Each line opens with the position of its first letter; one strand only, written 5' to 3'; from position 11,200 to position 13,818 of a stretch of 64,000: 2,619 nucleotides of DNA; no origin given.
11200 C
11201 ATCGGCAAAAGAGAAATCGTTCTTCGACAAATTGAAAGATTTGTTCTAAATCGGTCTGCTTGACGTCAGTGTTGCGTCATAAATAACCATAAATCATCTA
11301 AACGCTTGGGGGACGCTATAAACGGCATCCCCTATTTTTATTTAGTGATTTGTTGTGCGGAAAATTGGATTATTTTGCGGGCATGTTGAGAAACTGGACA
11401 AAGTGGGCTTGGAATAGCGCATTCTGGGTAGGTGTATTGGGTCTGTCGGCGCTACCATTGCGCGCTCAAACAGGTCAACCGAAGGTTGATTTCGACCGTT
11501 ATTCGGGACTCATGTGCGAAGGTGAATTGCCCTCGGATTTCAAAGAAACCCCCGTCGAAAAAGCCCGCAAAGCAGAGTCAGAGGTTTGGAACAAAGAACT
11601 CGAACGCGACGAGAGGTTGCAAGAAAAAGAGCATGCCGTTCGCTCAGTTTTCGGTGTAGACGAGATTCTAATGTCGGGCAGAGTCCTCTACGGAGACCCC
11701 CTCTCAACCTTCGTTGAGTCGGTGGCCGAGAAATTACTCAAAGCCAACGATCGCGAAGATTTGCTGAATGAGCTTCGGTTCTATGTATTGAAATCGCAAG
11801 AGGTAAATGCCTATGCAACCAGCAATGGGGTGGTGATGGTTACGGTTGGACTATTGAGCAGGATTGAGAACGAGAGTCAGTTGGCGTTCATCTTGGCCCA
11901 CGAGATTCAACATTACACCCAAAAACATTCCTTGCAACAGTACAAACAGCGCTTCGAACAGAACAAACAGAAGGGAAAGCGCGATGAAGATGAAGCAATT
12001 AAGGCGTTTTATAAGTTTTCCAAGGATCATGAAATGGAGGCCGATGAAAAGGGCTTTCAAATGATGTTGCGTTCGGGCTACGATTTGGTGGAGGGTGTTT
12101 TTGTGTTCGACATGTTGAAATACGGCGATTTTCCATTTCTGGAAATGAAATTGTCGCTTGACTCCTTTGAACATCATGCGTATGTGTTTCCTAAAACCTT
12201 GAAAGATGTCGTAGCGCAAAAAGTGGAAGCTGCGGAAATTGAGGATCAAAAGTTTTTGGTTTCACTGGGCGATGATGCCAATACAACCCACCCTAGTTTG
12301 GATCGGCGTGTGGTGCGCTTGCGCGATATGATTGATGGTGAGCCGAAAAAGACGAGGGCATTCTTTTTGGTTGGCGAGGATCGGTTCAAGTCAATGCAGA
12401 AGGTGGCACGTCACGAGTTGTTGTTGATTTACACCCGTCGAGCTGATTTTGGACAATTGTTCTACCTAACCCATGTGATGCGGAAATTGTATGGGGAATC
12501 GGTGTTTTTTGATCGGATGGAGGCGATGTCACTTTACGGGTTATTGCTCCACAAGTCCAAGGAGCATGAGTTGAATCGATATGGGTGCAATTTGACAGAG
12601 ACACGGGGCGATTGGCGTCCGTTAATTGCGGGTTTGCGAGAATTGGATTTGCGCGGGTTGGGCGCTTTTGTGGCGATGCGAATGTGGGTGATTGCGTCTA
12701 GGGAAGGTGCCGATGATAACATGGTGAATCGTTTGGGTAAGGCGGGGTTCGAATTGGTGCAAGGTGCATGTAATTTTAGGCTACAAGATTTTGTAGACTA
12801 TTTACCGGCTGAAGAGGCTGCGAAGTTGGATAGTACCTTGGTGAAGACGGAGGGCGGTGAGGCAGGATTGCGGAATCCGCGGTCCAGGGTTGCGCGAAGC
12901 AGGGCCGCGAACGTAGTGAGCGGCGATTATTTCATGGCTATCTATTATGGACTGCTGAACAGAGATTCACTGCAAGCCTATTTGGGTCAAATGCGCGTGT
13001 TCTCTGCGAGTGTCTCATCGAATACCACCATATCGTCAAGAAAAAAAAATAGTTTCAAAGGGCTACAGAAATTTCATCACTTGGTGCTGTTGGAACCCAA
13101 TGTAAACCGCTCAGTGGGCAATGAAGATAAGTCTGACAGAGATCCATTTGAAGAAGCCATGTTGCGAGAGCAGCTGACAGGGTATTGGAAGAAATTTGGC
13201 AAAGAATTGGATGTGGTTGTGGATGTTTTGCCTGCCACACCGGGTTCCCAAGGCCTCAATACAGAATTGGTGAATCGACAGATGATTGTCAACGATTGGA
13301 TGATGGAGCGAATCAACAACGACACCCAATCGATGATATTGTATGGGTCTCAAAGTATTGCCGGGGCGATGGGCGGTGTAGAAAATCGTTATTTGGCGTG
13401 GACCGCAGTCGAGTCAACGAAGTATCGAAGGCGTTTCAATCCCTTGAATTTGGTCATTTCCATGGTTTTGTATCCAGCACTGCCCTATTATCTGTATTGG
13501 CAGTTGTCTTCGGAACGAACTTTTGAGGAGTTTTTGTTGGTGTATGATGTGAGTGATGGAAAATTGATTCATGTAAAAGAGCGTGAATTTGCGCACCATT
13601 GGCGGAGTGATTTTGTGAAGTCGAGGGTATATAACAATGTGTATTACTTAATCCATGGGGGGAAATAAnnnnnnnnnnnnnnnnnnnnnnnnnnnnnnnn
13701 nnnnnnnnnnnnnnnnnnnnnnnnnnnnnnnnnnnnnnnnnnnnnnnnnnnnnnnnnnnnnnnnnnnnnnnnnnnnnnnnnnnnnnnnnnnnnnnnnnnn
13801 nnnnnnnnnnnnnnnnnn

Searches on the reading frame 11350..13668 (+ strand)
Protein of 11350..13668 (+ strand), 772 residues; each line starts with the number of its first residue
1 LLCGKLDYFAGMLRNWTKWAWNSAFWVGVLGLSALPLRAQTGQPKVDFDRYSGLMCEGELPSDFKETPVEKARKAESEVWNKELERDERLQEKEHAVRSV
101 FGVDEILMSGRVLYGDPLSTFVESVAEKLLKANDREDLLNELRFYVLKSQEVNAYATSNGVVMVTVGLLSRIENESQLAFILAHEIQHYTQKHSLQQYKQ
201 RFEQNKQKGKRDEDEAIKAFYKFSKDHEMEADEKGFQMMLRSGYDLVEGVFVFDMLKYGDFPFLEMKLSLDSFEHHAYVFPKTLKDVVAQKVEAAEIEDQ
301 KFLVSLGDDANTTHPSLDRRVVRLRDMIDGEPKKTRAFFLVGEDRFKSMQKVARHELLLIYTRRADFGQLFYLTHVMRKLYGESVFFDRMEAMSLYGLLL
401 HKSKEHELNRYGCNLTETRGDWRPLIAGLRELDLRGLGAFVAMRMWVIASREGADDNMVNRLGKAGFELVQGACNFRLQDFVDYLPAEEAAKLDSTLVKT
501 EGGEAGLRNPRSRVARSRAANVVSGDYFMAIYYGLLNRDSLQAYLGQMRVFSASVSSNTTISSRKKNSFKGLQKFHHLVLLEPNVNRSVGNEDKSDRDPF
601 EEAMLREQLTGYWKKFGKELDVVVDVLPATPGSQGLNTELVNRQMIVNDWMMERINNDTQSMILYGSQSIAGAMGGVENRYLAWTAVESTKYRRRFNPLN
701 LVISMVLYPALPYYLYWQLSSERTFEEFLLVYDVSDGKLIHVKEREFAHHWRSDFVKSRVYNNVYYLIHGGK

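Call 67: search_protein_families(library=pfam, proteins=[window:11350-13668:+], max_evalue=0.0001)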
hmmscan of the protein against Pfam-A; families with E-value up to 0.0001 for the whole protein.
window:11350-13668:+ (772 aa): 1 family
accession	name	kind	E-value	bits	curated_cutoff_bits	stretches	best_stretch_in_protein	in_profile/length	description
PF01435.24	Peptidase_M48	-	2.6e-20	73.5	20.3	1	123-198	8-85/186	Peptidase family M48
